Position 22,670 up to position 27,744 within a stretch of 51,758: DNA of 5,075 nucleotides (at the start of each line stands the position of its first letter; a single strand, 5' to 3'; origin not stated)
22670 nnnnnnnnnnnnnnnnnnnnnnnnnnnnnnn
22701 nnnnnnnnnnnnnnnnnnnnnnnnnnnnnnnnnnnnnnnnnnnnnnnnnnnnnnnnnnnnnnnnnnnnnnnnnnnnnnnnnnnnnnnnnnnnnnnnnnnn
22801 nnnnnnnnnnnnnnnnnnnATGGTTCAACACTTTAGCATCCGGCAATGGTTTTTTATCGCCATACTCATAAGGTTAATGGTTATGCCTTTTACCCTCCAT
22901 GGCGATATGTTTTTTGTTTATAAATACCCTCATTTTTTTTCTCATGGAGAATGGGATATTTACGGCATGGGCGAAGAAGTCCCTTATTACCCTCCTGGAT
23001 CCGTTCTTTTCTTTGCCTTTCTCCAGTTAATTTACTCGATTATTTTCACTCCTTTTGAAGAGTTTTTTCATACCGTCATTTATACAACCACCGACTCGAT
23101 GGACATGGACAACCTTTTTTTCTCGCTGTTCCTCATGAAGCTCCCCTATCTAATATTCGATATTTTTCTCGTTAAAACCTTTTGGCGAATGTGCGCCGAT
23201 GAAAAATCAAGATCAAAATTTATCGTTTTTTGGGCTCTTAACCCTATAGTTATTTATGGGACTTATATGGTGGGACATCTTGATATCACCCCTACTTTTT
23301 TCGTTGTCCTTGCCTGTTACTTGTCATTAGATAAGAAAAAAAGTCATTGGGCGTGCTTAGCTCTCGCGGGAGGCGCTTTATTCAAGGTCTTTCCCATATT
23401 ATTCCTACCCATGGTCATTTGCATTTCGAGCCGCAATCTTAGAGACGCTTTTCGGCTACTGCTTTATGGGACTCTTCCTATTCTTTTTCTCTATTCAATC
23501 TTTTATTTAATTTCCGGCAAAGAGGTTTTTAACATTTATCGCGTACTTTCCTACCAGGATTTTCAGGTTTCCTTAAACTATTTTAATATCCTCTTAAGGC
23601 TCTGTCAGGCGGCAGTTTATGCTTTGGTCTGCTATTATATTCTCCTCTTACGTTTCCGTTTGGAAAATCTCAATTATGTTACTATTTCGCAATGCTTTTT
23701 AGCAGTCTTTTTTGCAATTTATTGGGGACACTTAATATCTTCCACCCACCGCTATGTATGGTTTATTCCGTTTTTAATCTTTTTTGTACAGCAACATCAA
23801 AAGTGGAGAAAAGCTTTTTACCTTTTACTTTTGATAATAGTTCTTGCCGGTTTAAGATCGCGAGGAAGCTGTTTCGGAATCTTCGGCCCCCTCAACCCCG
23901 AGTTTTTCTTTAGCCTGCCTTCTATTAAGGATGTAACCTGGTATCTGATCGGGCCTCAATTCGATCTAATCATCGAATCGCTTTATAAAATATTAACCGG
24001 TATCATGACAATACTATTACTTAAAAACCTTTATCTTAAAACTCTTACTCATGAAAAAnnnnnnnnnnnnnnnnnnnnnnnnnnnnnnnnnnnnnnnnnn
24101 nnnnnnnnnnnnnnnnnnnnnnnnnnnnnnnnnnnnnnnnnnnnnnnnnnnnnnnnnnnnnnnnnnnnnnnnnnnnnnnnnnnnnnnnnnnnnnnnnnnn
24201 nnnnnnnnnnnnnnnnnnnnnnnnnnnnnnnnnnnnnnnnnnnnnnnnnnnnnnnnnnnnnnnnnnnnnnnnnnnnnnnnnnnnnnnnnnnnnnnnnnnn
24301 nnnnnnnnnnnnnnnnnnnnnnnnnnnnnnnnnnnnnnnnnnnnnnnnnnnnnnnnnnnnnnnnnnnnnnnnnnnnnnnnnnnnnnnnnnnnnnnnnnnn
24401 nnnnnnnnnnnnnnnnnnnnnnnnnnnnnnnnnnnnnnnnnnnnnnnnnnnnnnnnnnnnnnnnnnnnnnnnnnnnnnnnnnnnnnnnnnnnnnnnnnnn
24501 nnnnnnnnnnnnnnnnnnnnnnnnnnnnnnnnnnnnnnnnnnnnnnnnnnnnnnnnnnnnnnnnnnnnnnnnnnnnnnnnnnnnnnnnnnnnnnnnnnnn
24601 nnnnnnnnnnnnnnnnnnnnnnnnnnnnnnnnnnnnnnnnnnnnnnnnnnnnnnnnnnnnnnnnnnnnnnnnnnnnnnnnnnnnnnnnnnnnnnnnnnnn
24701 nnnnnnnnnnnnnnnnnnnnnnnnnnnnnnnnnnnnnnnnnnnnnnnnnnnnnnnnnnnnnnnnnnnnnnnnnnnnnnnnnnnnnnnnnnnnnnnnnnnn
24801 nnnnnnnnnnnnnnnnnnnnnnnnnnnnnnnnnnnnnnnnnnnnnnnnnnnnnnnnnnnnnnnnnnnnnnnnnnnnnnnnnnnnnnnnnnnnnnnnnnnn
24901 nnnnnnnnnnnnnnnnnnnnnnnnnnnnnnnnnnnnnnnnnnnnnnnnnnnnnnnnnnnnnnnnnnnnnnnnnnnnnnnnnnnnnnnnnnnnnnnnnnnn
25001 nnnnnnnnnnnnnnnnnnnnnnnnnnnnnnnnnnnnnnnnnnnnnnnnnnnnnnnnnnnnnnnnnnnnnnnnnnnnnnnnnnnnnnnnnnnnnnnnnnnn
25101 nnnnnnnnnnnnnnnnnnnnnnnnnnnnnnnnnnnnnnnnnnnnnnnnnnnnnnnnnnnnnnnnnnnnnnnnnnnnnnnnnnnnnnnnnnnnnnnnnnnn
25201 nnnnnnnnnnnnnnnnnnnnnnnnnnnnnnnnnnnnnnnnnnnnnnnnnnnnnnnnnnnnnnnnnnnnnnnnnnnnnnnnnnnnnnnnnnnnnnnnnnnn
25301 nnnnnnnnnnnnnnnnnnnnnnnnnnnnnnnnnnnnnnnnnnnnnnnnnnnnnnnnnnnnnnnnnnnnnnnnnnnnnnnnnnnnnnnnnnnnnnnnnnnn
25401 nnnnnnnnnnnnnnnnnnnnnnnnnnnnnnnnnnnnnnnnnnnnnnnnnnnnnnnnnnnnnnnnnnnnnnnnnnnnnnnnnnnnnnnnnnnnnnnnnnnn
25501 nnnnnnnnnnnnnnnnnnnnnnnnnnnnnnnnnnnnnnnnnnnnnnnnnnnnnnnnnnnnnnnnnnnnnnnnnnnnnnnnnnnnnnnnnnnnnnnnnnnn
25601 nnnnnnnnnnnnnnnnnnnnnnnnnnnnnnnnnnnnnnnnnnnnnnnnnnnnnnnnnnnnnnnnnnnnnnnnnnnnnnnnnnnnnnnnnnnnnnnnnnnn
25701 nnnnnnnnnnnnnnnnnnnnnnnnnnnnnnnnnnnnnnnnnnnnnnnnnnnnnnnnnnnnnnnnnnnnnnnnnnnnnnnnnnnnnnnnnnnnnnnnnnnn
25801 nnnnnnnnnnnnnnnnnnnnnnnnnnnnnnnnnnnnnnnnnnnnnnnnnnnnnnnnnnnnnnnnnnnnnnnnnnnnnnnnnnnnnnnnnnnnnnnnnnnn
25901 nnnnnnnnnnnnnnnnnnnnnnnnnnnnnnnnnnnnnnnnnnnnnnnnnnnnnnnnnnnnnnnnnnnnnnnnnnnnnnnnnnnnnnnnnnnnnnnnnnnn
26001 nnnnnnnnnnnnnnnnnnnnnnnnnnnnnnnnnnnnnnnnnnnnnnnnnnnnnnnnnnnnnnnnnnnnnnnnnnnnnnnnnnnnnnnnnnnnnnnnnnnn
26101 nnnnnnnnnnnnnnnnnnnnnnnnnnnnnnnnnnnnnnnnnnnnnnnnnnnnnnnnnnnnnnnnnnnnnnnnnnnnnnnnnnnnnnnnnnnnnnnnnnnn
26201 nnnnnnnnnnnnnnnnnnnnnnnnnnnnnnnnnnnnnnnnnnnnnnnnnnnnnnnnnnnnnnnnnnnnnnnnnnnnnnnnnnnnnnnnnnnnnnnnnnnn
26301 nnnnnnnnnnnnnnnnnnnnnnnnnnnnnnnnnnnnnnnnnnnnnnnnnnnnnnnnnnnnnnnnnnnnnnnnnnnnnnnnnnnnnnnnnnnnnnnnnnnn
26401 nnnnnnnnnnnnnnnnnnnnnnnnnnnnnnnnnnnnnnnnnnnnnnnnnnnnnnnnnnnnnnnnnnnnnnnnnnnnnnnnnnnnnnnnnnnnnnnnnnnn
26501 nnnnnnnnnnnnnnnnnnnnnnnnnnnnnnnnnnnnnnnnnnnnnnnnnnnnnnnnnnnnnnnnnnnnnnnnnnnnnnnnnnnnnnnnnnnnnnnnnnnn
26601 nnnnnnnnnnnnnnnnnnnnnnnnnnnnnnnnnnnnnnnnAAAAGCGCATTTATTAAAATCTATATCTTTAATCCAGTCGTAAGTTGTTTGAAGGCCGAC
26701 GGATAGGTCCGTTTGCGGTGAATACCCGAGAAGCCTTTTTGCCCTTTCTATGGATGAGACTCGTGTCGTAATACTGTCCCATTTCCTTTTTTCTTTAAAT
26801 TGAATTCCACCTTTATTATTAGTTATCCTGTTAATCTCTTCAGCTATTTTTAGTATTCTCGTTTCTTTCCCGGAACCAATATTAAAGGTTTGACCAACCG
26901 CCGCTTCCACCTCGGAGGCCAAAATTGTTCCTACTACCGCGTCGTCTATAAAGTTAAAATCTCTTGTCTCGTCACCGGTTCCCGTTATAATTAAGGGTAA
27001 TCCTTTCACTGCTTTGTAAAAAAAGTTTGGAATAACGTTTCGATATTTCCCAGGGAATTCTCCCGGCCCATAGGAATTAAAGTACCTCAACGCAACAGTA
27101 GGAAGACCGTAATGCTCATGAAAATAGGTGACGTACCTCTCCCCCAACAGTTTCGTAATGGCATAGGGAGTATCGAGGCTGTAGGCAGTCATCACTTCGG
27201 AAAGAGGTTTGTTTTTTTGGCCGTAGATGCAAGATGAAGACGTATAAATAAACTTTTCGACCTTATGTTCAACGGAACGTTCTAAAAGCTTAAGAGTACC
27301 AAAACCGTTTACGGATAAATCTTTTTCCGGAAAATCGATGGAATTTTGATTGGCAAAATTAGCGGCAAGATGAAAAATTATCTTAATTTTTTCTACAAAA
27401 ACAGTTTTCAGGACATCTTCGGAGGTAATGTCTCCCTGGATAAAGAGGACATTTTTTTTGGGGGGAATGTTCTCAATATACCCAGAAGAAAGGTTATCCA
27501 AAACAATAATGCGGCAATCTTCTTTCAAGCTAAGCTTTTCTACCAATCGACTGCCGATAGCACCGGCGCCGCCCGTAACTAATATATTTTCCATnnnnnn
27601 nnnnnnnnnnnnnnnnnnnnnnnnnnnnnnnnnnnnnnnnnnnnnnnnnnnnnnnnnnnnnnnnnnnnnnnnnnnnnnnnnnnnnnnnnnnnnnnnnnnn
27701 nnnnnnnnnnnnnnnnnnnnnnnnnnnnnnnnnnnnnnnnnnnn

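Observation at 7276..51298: Seven radical SAM enzymes (five B12-binding class B, two SPASM/twitch) in one glycan locus, with no peptide substrate in sight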

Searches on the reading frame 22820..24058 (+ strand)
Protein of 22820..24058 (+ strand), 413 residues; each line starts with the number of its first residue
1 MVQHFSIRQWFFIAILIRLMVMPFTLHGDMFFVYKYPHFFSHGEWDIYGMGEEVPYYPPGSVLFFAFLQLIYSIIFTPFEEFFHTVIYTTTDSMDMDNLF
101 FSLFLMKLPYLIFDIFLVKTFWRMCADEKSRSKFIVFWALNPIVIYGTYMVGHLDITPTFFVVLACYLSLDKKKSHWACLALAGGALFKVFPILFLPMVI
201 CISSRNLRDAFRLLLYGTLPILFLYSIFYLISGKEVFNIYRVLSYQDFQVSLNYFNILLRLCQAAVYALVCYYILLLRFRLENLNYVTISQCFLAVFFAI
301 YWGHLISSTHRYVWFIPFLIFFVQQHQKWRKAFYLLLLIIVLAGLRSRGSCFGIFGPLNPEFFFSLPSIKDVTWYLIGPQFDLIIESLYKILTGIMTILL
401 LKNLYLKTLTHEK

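Call 6: search_protein_families(library=pfam, proteins=[window:22820-24058:+], max_evalue=0.001)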
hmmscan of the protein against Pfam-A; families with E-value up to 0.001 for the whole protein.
window:22820-24058:+ (413 aa): 0 families

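Call 12: search_protein_families(library=ncbifam, proteins=[window:22820-24058:+], max_evalue=0.001)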
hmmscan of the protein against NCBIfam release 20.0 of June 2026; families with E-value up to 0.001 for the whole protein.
window:22820-24058:+ (413 aa): 0 families

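Call 13: search_protein_families(library=pfam, proteins=[window:22820-24058:+], max_evalue=1)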
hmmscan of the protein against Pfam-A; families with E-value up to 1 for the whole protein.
window:22820-24058:+ (413 aa): 1 family
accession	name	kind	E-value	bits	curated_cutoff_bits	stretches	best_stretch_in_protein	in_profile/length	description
PF09594.16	GT87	-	0.27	11.4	25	1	57-287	3-196/237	Glycosyltransferase family 87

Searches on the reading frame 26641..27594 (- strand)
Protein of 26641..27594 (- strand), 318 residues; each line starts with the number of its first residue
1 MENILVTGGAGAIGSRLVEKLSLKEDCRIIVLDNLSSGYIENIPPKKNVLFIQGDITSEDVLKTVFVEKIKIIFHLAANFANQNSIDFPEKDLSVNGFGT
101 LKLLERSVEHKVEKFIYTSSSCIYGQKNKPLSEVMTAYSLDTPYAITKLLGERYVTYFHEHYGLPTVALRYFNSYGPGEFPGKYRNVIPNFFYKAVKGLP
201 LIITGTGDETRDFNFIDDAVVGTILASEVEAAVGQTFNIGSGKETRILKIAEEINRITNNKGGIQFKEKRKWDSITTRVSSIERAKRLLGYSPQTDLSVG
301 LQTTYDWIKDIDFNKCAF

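Call 6: search_protein_families(library=pfam, proteins=[window:26641-27594:-], max_evalue=0.001)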
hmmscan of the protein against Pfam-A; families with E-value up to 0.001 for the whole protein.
window:26641-27594:- (318 aa): 9 families
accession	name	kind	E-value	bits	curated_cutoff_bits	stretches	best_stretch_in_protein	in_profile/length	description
PF01370.27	Epimerase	-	2.7e-53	181.3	20.9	1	4-240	1-240/240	NAD dependent epimerase/dehydratase family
PF16363.11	GDP_Man_Dehyd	-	9.6e-45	153.9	27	1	5-302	1-330/332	GDP-mannose 4,6 dehydratase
PF01073.25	3Beta_HSD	-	3.4e-18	66.1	22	1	5-227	1-229/280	3-beta hydroxysteroid dehydrogenase/isomerase family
PF02719.21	Polysacc_synt_2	-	1.5e-14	54.3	20.2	1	4-260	1-249/293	Polysaccharide biosynthesis protein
PF07993.18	NAD_binding_4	-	2.7e-09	37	20.1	1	51-171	65-204/258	Male sterility protein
PF04321.23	RmlD_sub_bind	-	4.3e-08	33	27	1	3-157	2-138/287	RmlD substrate binding domain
PF13460.12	NAD_binding_10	-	2.3e-06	28.1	27.2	1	8-153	1-129/184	NAD(P)H-binding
PF02254.24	TrkA_N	-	3.7e-05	24.5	23.8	1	9-76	5-69/116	TrkA-N domain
PF00106.31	adh_short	-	0.00026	21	26.6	1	3-67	2-69/195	short chain dehydrogenase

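Call 62: search_protein_families(library=ncbifam, proteins=[window:26641-27594:-], max_evalue=1e-10)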
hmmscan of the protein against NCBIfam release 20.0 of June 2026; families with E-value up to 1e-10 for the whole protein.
window:26641-27594:- (318 aa): 18 families
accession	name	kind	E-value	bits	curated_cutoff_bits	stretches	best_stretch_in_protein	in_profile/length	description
TIGR01179.1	galE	equivalog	4e-46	157.4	262.3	1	3-310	1-327/332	UDP-glucose 4-epimerase GalE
TIGR01181.1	dTDP_gluc_dehyt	equivalog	4.7e-44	150.8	365.1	1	3-310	1-313/321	dTDP-glucose 4,6-dehydratase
TIGR04180.1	EDH_00030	hypoth_equivalog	3.1e-42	144.7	475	1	4-295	1-296/297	NAD-dependent 4,6-dehydratase LegB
TIGR02197.1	heptose_epim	equivalog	8.6e-31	107.3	274.6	1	4-308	1-313/316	ADP-glyceromanno-heptose 6-epimerase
NF011728.1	PRK15181.1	equivalog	9e-31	107.1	760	1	4-310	18-339/348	Vi polysaccharide biosynthesis UDP-N-acetylglucosaminuronic acid C-4 epimerase TviC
NF007490.0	PRK10084.1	subfamily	3.3e-27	95.4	649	1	3-307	2-333/361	dTDP-glucose 4,6-dehydratase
NF007582.0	PRK10217.1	equivalog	1.2e-26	93.6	698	1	1-260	1-272/355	dTDP-glucose 4,6-dehydratase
NF047922.1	GDPFucSynFcl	equivalog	4.8e-24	85.4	500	1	3-308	4-301/308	GDP-L-fucose synthase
NF007956.0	PRK10675.1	subfamily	5e-22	78.5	394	1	3-307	2-328/338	UDP-glucose 4-epimerase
NF042422.1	oxyalk_red_OleD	equivalog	1.6e-19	70.4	580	1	3-250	2-242/329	2-alkyl-3-oxoalkanoate reductase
NF008360.0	PRK11150.1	equivalog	2.5e-17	63.1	452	1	4-258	2-254/310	ADP-glyceromanno-heptose 6-epimerase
NF008872.0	PRK11908.1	equivalog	4.1e-16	59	294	1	2-309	2-336/349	bifunctional UDP-4-keto-pentose/UDP-xylose synthase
NF043036.1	ErythonDh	equivalog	8.2e-16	58.1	325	1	3-156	2-161/321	D-erythronate dehydrogenase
TIGR03466.1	HpnA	hypoth_equivalog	5.5e-13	48.5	367.65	1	4-169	3-165/327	hopanoid-associated sugar epimerase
NF041293.1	G6PDh_Azf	equivalog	5.7e-13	48.9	400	0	2-173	3-181/252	NAD-dependent glucose-6-phosphate dehydrogenase Azf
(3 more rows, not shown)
